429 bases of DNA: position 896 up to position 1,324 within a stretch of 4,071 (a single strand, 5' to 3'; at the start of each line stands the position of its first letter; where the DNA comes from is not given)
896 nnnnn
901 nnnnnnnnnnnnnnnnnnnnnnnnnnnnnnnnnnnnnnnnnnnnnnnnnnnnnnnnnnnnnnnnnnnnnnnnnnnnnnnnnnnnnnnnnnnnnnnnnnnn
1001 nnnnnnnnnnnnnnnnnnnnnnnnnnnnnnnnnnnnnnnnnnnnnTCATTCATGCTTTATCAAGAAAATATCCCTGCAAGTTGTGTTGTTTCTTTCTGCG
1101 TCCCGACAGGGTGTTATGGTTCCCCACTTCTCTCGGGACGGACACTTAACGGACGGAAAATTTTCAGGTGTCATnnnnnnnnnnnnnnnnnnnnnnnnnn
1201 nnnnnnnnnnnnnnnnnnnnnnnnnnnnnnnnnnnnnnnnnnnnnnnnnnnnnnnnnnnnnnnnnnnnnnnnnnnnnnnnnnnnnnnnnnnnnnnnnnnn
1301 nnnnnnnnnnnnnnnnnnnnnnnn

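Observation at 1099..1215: Plus-strand terminator and structured region convergent on the fibre gene: possible small RNA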

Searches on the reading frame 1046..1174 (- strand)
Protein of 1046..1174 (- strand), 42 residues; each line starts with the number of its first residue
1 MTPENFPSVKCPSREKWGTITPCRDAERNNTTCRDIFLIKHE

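Call 81: search_protein_families(library=pfam, proteins=[window:1046-1174:-], max_evalue=0.01)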
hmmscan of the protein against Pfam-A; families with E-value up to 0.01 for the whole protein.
window:1046-1174:- (42 aa): 0 families
